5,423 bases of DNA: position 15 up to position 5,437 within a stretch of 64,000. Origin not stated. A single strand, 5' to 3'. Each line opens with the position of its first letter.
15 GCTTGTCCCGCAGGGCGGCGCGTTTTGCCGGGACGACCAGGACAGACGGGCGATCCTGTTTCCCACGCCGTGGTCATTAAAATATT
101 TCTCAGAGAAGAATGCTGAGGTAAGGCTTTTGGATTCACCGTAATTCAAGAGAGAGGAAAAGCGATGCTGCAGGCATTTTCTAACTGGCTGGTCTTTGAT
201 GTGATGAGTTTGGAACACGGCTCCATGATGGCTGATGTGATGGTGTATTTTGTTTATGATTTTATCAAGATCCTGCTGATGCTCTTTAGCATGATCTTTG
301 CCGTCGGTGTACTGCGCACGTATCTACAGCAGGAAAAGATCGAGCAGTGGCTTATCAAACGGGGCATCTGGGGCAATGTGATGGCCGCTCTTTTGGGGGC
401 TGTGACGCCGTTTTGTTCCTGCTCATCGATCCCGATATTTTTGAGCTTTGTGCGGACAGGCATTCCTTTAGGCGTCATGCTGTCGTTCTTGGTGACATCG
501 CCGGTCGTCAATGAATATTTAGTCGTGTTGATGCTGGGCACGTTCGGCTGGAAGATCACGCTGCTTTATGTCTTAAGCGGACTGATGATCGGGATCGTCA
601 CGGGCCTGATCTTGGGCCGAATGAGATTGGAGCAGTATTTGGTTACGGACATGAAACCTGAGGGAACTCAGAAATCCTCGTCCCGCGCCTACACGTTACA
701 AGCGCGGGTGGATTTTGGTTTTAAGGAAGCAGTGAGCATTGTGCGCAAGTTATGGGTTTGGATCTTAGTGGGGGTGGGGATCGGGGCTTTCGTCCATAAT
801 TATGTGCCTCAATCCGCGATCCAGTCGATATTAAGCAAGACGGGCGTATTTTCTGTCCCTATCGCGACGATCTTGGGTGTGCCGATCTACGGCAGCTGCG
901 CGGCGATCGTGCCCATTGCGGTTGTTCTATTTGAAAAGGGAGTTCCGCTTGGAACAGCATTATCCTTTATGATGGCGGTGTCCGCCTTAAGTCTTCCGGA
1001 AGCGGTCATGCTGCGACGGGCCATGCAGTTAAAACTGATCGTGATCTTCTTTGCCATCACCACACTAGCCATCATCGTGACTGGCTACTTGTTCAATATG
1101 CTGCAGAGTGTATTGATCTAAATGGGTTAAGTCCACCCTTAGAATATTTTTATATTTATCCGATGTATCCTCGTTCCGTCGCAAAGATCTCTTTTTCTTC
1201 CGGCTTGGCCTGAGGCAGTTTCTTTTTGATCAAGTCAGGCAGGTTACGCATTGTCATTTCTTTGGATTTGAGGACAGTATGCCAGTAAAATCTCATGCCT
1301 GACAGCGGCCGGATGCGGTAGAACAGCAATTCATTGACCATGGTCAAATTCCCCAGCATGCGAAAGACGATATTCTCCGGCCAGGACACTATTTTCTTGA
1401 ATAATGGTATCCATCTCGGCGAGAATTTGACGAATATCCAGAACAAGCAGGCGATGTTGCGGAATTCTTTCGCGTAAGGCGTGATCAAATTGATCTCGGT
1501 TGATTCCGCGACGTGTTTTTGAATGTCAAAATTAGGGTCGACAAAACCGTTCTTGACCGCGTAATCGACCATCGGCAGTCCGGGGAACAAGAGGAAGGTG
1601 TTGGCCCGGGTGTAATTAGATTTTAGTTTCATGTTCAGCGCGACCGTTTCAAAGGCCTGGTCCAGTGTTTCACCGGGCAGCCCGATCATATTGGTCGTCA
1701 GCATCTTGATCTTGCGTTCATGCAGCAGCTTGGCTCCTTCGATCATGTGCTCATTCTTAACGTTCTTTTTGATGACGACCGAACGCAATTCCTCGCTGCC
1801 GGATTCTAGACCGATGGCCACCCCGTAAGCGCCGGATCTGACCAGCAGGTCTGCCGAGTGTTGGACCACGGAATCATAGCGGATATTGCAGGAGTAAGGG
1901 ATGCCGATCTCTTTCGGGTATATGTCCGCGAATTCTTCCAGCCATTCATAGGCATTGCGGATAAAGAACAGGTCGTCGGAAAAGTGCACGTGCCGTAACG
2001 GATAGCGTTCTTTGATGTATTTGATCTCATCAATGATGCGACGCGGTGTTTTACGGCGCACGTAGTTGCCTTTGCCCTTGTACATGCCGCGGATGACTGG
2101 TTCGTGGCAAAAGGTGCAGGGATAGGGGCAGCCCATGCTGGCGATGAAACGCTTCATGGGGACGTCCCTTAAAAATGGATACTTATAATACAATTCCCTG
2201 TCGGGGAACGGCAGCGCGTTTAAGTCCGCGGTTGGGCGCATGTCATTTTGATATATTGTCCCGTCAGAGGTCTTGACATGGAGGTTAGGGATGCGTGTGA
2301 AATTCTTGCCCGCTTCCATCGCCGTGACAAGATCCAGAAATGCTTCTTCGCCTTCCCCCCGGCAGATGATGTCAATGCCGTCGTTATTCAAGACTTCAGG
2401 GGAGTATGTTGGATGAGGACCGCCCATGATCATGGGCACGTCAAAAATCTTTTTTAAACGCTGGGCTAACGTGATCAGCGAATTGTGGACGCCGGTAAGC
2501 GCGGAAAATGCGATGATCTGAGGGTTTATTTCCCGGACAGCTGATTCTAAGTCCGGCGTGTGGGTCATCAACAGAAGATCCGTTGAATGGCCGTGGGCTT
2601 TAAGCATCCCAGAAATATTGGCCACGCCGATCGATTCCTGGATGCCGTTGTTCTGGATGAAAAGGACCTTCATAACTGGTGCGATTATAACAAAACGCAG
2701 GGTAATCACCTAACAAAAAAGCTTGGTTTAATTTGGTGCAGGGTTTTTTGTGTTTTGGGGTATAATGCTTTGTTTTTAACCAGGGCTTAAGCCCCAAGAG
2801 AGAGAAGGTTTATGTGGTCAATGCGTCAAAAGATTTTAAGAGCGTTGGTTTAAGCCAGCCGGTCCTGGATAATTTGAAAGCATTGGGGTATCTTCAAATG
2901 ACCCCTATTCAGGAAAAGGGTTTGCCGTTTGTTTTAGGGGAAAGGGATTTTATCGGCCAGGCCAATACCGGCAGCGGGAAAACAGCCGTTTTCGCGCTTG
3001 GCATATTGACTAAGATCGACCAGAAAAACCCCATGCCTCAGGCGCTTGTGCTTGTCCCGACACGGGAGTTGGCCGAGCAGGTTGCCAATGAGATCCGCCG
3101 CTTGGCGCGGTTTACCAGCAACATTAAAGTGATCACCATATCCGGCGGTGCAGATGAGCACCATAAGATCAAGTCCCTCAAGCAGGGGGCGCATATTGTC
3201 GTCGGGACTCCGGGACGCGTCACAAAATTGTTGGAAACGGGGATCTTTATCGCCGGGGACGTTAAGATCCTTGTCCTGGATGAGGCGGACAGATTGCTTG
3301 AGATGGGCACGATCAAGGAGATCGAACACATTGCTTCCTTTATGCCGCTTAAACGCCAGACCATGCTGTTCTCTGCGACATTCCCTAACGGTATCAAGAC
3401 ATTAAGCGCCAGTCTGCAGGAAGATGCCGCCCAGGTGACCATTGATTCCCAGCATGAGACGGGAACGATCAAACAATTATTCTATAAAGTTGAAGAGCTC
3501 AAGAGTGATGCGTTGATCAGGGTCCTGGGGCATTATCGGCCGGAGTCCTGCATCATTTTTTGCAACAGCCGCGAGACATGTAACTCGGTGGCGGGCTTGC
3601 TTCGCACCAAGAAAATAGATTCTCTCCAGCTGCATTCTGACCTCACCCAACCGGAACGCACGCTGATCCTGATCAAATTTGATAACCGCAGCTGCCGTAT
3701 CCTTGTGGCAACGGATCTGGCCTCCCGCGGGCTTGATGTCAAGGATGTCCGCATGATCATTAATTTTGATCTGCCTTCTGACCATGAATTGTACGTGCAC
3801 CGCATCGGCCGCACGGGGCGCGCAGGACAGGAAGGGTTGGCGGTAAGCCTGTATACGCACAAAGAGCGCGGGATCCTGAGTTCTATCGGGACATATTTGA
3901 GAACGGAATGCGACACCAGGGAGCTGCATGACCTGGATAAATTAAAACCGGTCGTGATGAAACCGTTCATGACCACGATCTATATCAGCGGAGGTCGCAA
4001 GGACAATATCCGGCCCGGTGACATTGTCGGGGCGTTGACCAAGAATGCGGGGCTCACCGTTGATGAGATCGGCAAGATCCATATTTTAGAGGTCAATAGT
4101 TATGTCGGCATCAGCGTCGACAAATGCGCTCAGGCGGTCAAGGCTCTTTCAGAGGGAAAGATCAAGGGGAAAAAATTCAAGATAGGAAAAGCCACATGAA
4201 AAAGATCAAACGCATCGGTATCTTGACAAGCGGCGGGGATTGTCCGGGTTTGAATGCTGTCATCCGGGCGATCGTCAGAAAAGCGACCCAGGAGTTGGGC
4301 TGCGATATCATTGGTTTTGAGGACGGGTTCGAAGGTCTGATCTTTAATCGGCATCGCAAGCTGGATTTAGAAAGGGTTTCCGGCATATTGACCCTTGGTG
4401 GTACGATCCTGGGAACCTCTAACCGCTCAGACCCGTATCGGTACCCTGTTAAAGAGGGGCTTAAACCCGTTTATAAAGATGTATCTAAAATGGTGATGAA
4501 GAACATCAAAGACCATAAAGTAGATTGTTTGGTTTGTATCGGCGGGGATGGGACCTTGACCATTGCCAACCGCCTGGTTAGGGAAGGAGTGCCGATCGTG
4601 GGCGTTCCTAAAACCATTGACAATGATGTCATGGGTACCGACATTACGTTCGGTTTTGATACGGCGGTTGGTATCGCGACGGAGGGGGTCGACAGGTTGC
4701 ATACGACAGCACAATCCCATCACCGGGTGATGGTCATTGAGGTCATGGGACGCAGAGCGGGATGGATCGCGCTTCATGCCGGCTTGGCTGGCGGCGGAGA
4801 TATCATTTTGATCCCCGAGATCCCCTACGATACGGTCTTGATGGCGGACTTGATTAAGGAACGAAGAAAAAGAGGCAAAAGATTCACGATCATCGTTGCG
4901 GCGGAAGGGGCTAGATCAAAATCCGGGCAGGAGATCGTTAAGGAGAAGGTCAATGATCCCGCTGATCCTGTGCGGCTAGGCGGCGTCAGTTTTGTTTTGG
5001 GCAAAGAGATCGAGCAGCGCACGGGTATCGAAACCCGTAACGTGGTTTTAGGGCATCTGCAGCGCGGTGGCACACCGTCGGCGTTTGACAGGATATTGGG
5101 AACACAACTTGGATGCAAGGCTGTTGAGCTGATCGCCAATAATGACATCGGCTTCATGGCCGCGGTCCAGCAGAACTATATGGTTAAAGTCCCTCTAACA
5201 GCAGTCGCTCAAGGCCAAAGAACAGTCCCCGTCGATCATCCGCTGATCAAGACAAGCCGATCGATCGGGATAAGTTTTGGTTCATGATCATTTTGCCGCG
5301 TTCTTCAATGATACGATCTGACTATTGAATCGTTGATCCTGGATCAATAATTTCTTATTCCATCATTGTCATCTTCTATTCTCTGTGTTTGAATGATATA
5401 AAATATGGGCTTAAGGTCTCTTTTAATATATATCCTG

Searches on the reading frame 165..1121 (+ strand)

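Call 50: search_protein_families(library=pfam, proteins=[window:165-1121:+], max_evalue=1e-8)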
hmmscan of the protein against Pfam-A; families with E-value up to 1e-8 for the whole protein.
window:165-1121:+ (318 aa): 1 family
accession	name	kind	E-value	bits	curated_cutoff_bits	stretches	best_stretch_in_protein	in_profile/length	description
PF03773.19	ArsP_1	-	7.7e-61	206.3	32.3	1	25-311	5-293/294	Predicted permease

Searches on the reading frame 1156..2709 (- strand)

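Call 50: search_protein_families(library=pfam, proteins=[window:1156-2709:-], max_evalue=1e-8)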
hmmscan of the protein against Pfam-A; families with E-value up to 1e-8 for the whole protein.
window:1156-2709:- (517 aa): 2 families
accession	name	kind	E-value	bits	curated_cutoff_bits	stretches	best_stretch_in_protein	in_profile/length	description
PF02310.24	B12-binding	-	1.1e-20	74.2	32.1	1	15-127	3-120/121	B12 binding domain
PF04055.27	Radical_SAM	-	4.3e-20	73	29.5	1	191-356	4-163/166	Radical SAM superfamily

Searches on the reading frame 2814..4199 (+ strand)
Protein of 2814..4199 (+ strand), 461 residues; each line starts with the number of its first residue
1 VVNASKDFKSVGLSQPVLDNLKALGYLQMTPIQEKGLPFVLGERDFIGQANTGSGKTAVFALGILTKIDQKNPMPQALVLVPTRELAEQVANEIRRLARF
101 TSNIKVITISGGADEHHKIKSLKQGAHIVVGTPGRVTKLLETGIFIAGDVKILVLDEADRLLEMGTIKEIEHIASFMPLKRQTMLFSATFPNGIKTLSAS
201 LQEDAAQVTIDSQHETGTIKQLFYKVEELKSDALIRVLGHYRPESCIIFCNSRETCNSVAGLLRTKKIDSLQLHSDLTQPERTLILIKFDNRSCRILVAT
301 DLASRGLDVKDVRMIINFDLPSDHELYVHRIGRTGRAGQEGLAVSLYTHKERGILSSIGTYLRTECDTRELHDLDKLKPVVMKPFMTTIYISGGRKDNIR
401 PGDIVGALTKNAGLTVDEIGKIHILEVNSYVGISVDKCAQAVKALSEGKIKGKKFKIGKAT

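Call 50: search_protein_families(library=pfam, proteins=[window:2814-4199:+], max_evalue=1e-8)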
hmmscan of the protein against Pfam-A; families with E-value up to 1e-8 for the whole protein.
window:2814-4199:+ (461 aa): 4 families
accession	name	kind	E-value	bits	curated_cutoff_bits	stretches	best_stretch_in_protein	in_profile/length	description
PF00270.35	DEAD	-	9.2e-46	156.1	26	1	30-195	1-165/167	DEAD/DEAH box helicase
PF00271.37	Helicase_C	-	1.5e-32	112.5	23.5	1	230-338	2-110/110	Helicase conserved C-terminal domain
PF03880.21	DbpA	-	1.3e-22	80.1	25.6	1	388-457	1-70/72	DbpA RNA binding domain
PF04851.21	ResIII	-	1.9e-12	47.9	22.5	1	42-190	22-162/164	Type III restriction enzyme, res subunit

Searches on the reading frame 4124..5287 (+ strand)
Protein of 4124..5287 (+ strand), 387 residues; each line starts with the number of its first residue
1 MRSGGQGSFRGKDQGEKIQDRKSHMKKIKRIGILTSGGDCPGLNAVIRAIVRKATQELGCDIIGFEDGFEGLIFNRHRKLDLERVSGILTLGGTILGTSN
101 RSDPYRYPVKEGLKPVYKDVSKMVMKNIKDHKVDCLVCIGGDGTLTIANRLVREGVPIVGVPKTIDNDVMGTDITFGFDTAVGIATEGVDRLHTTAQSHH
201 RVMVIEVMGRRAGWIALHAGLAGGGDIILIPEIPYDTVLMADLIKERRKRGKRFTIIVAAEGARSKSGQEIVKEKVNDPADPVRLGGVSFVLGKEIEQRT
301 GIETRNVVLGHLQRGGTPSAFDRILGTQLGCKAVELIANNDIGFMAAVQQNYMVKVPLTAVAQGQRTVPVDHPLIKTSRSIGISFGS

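Call 50: search_protein_families(library=pfam, proteins=[window:4124-5287:+], max_evalue=1e-8)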
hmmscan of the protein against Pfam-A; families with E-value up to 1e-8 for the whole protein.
window:4124-5287:+ (387 aa): 1 family
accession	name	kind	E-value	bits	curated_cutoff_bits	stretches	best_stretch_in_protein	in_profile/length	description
PF00365.25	PFK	-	1.4e-108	363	30.9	1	30-337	1-277/277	Phosphofructokinase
